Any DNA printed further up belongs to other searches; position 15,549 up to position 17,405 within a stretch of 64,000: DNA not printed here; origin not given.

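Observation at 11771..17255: Duplicated two-gene module (A-B-A'-B') of unassignable acidic helical-repeat proteins joined to the nuclease-nupC-thyA operon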

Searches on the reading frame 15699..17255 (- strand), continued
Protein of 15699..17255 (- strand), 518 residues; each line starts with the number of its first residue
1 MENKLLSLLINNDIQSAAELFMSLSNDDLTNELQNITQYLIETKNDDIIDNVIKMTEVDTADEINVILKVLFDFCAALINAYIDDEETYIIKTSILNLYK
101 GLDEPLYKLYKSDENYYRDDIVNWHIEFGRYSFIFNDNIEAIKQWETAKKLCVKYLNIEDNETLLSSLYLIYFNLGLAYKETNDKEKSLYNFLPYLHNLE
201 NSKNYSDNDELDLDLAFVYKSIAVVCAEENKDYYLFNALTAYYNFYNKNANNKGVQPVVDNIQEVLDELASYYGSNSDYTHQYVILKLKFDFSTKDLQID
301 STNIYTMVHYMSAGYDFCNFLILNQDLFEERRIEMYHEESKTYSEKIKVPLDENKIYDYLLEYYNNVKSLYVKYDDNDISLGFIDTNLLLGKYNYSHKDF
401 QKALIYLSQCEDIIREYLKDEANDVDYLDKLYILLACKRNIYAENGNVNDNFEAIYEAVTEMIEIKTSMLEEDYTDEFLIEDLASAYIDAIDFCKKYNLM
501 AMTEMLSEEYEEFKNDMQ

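Call 53: search_protein_families(library=pfam, proteins=[P0007, P0008, P0009, P0010, P0011, P0022, P0027, P0038], max_evalue=0.001)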
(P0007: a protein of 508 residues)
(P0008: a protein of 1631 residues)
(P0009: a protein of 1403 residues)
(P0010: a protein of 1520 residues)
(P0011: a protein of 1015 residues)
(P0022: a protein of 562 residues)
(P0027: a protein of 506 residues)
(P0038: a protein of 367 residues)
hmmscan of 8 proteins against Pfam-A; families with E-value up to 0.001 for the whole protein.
P0007 (508 aa): 2 families
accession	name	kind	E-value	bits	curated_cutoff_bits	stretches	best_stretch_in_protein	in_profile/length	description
PF13424.12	TPR_12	-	2.8e-05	24.7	30.1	0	134-189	17-69/77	Tetratricopeptide repeat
PF13181.12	TPR_8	-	0.00063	20.2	25.7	0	168-189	4-25/34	Tetratricopeptide repeat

P0008 (1631 aa): 24 families
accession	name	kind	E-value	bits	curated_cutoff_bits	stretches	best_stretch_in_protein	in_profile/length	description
PF13374.12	TPR_10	-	7.5e-73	239.1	27.5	6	1482-1521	2-42/42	Tetratricopeptide repeat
PF13424.12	TPR_12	-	9.2e-73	240.9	30.1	8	1482-1561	3-76/77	Tetratricopeptide repeat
PF00515.34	TPR_1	-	8.6e-60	196.7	27.8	6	1484-1511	3-30/34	Tetratricopeptide repeat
PF13181.12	TPR_8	-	8.1e-58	188.1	25.7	4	1291-1321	2-32/34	Tetratricopeptide repeat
PF24885.1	TPR_NPHP3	-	1.4e-51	175.7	100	8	1213-1344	118-239/239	Nephrocystin-3 TPR domain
PF07719.23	TPR_2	-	2e-46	152.7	27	1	1292-1320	3-31/34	Tetratricopeptide repeat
PF13176.12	TPR_7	-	3.5e-33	111.3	27.9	0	1484-1511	1-28/36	Tetratricopeptide repeat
PF14559.12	TPR_19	-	2.9e-29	101.6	25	0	1506-1538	8-40/68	Tetratricopeptide repeat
PF13431.12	TPR_17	-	1.3e-23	81.7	24.4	0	1515-1538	5-28/34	Tetratricopeptide repeat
PF13432.12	TPR_16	-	9.9e-23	80.7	32.7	0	1056-1127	3-60/65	Tetratricopeptide repeat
PF13428.12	TPR_14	-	7.5e-18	63.7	23.5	0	1297-1338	8-42/44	Tetratricopeptide repeat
PF17874.7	TPR_MalT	-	1.7e-16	60.9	45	1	1394-1605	44-229/336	MalT-like TPR region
PF25058.1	ARM_TT21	-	1.5e-11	44.9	27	0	1057-1129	14-88/155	Tetratricopeptide repeat protein 21 ARM repeat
PF13371.12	TPR_9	-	4.1e-11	43.2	35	0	1582-1624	33-72/73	Tetratricopeptide repeat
PF13174.12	TPR_6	-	1.1e-10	41.9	26.3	0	1295-1318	5-28/33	Tetratricopeptide repeat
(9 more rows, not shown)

P0009 (1403 aa): 16 families
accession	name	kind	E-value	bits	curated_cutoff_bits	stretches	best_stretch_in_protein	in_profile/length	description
PF13374.12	TPR_10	-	3.6e-59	195.6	27.5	2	594-626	4-36/42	Tetratricopeptide repeat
PF13424.12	TPR_12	-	8.7e-59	196.1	30.1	6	734-812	3-75/77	Tetratricopeptide repeat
PF12770.12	CHAT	-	6.2e-54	183.8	24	1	1070-1401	8-286/289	CHAT domain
PF00515.34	TPR_1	-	6.4e-50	165.5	27.8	2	594-623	3-32/34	Tetratricopeptide repeat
PF13181.12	TPR_8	-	3.4e-41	136.3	25.7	1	594-624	3-33/34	Tetratricopeptide repeat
PF07719.23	TPR_2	-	2.9e-36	121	27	0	595-623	4-32/34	Tetratricopeptide repeat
PF13176.12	TPR_7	-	5.1e-21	73.4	27.9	0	737-769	2-34/36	Tetratricopeptide repeat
PF24885.1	TPR_NPHP3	-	1.1e-20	74.5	100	1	590-672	90-175/239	Nephrocystin-3 TPR domain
PF13428.12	TPR_14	-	1.5e-19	68.9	23.5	0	598-623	7-32/44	Tetratricopeptide repeat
PF21325.3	SHPRH_helical-1st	-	1.7e-19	70.3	27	0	530-576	10-56/95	E3 ubiquitin-protein ligase SHPRH, first helical domain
PF17874.7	TPR_MalT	-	2.9e-11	43.7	45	1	535-634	71-162/336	MalT-like TPR region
PF01535.26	PPR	-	3.7e-08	33.5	25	0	735-759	1-25/31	PPR repeat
PF04212.24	MIT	-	1.3e-07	32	30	0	368-404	18-56/66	MIT (microtubule interacting and transport) domain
PF13432.12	TPR_16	-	9.9e-07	29.5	32.7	0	598-622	37-61/65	Tetratricopeptide repeat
PF14559.12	TPR_19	-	9.8e-05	23.1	25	0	834-858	29-53/68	Tetratricopeptide repeat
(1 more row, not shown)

P0010 (1520 aa): 19 families
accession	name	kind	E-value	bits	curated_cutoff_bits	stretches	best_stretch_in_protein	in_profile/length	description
PF13374.12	TPR_10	-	6.6e-49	163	27.5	2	850-886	1-37/42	Tetratricopeptide repeat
PF13424.12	TPR_12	-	1.4e-48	163.4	30.1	6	897-965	1-63/77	Tetratricopeptide repeat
PF00515.34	TPR_1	-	3.4e-44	147.4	27.8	2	995-1024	1-30/34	Tetratricopeptide repeat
PF07719.23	TPR_2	-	3.5e-39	130.1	27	1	853-882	3-32/34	Tetratricopeptide repeat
PF13181.12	TPR_8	-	2.4e-35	118.1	25.7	1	851-882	1-32/34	Tetratricopeptide repeat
PF13176.12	TPR_7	-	1.8e-18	65.4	27.9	0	1046-1074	2-30/36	Tetratricopeptide repeat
PF13676.11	TIR_2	-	1.5e-16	61.5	28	1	47-133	2-78/122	TIR domain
PF13428.12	TPR_14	-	5.5e-12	45.5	23.5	0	1234-1263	2-31/44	Tetratricopeptide repeat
PF24885.1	TPR_NPHP3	-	2.7e-11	43.8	100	1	739-834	83-172/239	Nephrocystin-3 TPR domain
PF00931.28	NB-ARC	-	5.8e-10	39.3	23.5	1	263-471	7-216/248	NB-ARC domain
PF13431.12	TPR_17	-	8.4e-09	35.5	24.4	0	1120-1156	1-30/34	Tetratricopeptide repeat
PF01582.25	TIR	-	7.5e-08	32.8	21.3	1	43-147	1-95/179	TIR domain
PF13414.12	TPR_11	-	1e-07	32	26.8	0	1002-1025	1-24/42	TPR repeat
PF03704.23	BTAD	-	1.2e-07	32.7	22.1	0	769-896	20-141/146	Bacterial transcriptional activator domain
PF10602.15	RPN7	-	5.1e-06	26.7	29.6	0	975-1024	18-65/174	26S proteasome subunit RPN7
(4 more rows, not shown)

P0011 (1015 aa): 30 families (the best 25 are shown)
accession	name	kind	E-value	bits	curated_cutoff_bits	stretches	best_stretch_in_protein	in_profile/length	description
PF13424.12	TPR_12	-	1.3e-48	163.5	30.1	6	470-551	2-77/77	Tetratricopeptide repeat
PF00515.34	TPR_1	-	3.8e-48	159.9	27.8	3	472-502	2-32/34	Tetratricopeptide repeat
PF07719.23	TPR_2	-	1e-41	138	27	0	473-502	3-32/34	Tetratricopeptide repeat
PF13374.12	TPR_10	-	1.5e-38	130.2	27.5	1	470-507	1-38/42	Tetratricopeptide repeat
PF13181.12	TPR_8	-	1e-32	109.9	25.7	1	473-502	3-32/34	Tetratricopeptide repeat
PF13176.12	TPR_7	-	4.9e-25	85.9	27.9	0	474-502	2-30/36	Tetratricopeptide repeat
PF13428.12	TPR_14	-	2.9e-16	58.8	23.5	0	531-567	6-42/44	Tetratricopeptide repeat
PF14559.12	TPR_19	-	1.6e-13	51.2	25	0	787-815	12-40/68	Tetratricopeptide repeat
PF13174.12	TPR_6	-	1.5e-11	44.6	26.3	0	477-499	6-28/33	Tetratricopeptide repeat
PF13432.12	TPR_16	-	4e-11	43.6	32.7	0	477-546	3-58/65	Tetratricopeptide repeat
PF13431.12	TPR_17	-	6.6e-11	42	24.4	0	697-731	6-33/34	Tetratricopeptide repeat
PF10602.15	RPN7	-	3.6e-10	40.2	29.6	0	465-500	30-65/174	26S proteasome subunit RPN7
PF04048.20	Sec8_N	-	2.3e-09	37.7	26.8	0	450-503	75-128/142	Exocyst complex component Sec8 N-terminal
PF01535.26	PPR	-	2.5e-09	37.2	25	0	532-547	13-28/31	PPR repeat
PF17874.7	TPR_MalT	-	9.4e-09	35.4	45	0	474-600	43-155/336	MalT-like TPR region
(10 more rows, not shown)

P0022 (562 aa): 16 families
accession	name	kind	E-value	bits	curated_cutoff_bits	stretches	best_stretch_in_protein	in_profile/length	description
PF13424.12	TPR_12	-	8e-25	87.3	30.1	4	402-482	2-76/77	Tetratricopeptide repeat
PF07719.23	TPR_2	-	1.1e-20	72.4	27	0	403-429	1-27/34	Tetratricopeptide repeat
PF13181.12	TPR_8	-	6.9e-18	63.7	25.7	0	501-528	3-30/34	Tetratricopeptide repeat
PF00515.34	TPR_1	-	4.7e-15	55.1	27.8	1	403-428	1-26/34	Tetratricopeptide repeat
PF13374.12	TPR_10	-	4.2e-12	46.1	27.5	0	403-439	2-38/42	Tetratricopeptide repeat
PF13431.12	TPR_17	-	6.7e-12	45.1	24.4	0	387-414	4-31/34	Tetratricopeptide repeat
PF14559.12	TPR_19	-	1.8e-10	41.4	25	0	464-509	4-42/68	Tetratricopeptide repeat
PF13432.12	TPR_16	-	4.3e-09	37.1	32.7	0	458-527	4-59/65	Tetratricopeptide repeat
PF13176.12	TPR_7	-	2.5e-08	33.8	27.9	0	405-428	1-24/36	Tetratricopeptide repeat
PF17874.7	TPR_MalT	-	1.3e-07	31.7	45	1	260-428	33-186/336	MalT-like TPR region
PF13174.12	TPR_6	-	3.9e-07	30.7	26.3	0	453-477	2-26/33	Tetratricopeptide repeat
PF13428.12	TPR_14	-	6.4e-07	29.9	23.5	0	454-479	4-29/44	Tetratricopeptide repeat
PF04899.17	MbeD_MobD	-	1.2e-05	25.8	21.6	0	460-482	19-41/70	MbeD/MobD like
PF13414.12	TPR_11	-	2.9e-05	24.1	26.8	0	458-505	1-41/42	TPR repeat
PF14938.12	SNAP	-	4.6e-05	23.5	25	1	256-332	103-180/282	Soluble NSF attachment protein, SNAP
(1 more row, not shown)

P0027 (506 aa): 8 families
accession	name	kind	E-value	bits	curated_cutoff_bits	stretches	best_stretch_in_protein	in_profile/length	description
PF13181.12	TPR_8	-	3.4e-20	70.9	25.7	1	307-335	2-30/34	Tetratricopeptide repeat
PF00515.34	TPR_1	-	8.1e-19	67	27.8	1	355-382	2-29/34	Tetratricopeptide repeat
PF13424.12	TPR_12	-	3.2e-16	59.7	30.1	1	357-429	6-72/77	Tetratricopeptide repeat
PF07719.23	TPR_2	-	5.9e-15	54.5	27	0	356-382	3-29/34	Tetratricopeptide repeat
PF13374.12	TPR_10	-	6.5e-12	45.5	27.5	0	308-339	4-35/42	Tetratricopeptide repeat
PF13176.12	TPR_7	-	5.6e-10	38.9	27.9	0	311-334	4-27/36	Tetratricopeptide repeat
PF13174.12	TPR_6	-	3.6e-05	24.6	26.3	0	313-331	7-25/33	Tetratricopeptide repeat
PF13431.12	TPR_17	-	0.00019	21.9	24.4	0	306-327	13-34/34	Tetratricopeptide repeat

P0038 (367 aa): 9 families
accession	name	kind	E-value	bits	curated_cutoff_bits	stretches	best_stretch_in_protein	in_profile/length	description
PF13424.12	TPR_12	-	5.3e-19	68.6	30.1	0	113-145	41-74/77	Tetratricopeptide repeat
PF13181.12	TPR_8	-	2.1e-18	65.3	25.7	0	118-146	3-31/34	Tetratricopeptide repeat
PF00515.34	TPR_1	-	7.5e-14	51.3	27.8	0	118-141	3-26/34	Tetratricopeptide repeat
PF07719.23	TPR_2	-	2e-13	49.8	27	0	71-93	4-26/34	Tetratricopeptide repeat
PF13374.12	TPR_10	-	3.4e-13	49.6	27.5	0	164-201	2-39/42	Tetratricopeptide repeat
PF13176.12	TPR_7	-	2.8e-11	43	27.9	0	167-196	2-31/36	Tetratricopeptide repeat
PF13428.12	TPR_14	-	6e-07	30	23.5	0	72-96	5-29/44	Tetratricopeptide repeat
PF14559.12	TPR_19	-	2.8e-06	28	25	0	280-335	5-59/68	Tetratricopeptide repeat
PF13414.12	TPR_11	-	0.0002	21.4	26.8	0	281-313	9-41/42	TPR repeat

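Call 64: list_cluster_members(proteins=[P0002, P0004, P0007])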
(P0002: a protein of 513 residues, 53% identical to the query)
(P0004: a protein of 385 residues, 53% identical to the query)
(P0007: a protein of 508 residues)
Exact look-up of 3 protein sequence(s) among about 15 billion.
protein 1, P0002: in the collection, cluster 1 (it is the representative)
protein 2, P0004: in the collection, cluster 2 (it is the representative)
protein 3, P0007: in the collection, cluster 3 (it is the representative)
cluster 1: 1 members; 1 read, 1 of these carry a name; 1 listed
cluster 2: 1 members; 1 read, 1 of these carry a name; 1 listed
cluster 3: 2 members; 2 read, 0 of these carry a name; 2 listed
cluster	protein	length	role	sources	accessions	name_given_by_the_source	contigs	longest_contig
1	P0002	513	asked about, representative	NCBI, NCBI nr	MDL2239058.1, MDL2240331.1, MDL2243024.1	hypothetical protein LJC25_04775 [Bacteroidales bacterium OttesenSCG-928-K03] | hypothetical protein [Bacteroidales bacterium OttesenSCG-928-L14]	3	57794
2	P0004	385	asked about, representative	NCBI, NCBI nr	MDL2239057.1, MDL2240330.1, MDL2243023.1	hypothetical protein LJC25_04770 [Bacteroidales bacterium OttesenSCG-928-K03] | hypothetical protein [Bacteroidales bacterium OttesenSCG-928-L14]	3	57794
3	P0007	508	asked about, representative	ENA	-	-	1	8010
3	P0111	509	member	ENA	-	-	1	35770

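Call 65: find_encoding_contigs(protein=P0111, flank=10000, max_places=4)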
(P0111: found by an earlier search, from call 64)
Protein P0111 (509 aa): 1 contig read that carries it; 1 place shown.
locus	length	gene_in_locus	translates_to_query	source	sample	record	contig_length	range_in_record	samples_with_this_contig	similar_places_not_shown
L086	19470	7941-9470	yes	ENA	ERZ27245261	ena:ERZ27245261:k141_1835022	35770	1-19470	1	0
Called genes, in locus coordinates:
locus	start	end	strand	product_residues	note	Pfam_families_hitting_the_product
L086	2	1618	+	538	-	?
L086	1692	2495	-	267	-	PF20594:DUF6794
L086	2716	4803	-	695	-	PF13734:Inhibitor_I69, PF01640:Peptidase_C10, PF00041:fn3 (faint), PF18370:RGI_lyase (faint), PF18962:Por_Secre_tail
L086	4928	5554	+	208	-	PF02577:BFN_dom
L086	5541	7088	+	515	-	PF01773:Nucleos_tra2_N, PF07670:Gate, PF07662:Nucleos_tra2_C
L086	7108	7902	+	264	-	PF00303:Thymidylat_synt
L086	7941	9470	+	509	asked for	-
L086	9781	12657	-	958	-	PF13229:Beta_helix (weak), PF09479:Flg_new, PF18962:Por_Secre_tail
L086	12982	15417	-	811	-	PF09479:Flg_new, PF18962:Por_Secre_tail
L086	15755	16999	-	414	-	PF00111:Fer2, PF00970:FAD_binding_6, PF00175:NAD_binding_1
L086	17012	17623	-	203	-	PF02508:Rnf-Nqr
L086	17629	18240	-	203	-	PF02508:Rnf-Nqr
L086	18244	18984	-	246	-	PF04205:FMN_bind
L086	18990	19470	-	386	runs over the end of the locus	PF03116:NQR2_RnfD_RnfE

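Call 77: search_solved_structures(query=A4, max_evalue=1, show_alignments=1)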
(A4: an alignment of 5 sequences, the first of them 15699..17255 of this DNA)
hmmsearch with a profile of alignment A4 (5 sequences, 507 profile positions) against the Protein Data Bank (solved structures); distinct sequences matched with E-value up to 1: 6.
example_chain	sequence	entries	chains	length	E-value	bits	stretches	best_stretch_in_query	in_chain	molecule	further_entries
4y6w_A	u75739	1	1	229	3.2e-06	29.6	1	391-477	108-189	NaB(AB)3ACb - light chain TPR-like repeats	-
4y6c_A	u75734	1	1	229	1.1e-05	27.8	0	434-484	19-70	ANSERINA PUTATIVE KINESIN LIGHT chain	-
3re2_A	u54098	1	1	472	0.1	14.7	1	330-414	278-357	Predicted protein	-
9u8t_A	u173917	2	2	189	0.17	14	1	265-335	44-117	Isoform 2B of GTPase KRas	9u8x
6af0_A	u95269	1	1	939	0.21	13.7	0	141-200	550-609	Ctr9 protein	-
3vtx_A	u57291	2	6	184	0.37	12.8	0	171-194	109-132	MamA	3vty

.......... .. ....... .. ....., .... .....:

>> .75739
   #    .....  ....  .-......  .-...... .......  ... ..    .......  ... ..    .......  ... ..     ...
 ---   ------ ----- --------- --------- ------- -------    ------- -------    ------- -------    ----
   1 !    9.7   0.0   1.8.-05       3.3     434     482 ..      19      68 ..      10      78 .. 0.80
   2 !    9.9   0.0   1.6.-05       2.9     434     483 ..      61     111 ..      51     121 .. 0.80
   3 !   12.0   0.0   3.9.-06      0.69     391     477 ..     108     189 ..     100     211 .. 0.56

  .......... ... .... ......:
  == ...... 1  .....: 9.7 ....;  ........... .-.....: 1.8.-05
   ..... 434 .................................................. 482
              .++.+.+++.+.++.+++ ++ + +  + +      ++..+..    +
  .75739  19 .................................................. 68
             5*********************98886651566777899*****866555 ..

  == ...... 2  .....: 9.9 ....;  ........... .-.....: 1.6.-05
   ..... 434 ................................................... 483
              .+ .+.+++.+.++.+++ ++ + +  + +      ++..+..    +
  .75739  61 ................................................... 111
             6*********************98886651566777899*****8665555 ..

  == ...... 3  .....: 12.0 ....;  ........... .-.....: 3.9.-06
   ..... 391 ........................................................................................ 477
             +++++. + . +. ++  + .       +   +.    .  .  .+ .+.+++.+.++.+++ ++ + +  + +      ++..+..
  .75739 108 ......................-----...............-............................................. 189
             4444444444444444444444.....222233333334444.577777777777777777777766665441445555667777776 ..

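Call 82: search_dna_similar(query=window:15699-17255:-, collection=phages, mode=protein, max_evalue=0.001, max_rows=8)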
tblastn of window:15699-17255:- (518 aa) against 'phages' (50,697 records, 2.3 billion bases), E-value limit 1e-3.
No match.

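Call 84: search_dna_similar(query=window:15699-17255:-, collection=plasmids, mode=protein, max_evalue=0.001, max_rows=8)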
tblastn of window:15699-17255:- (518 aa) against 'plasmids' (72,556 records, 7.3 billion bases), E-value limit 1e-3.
No match.
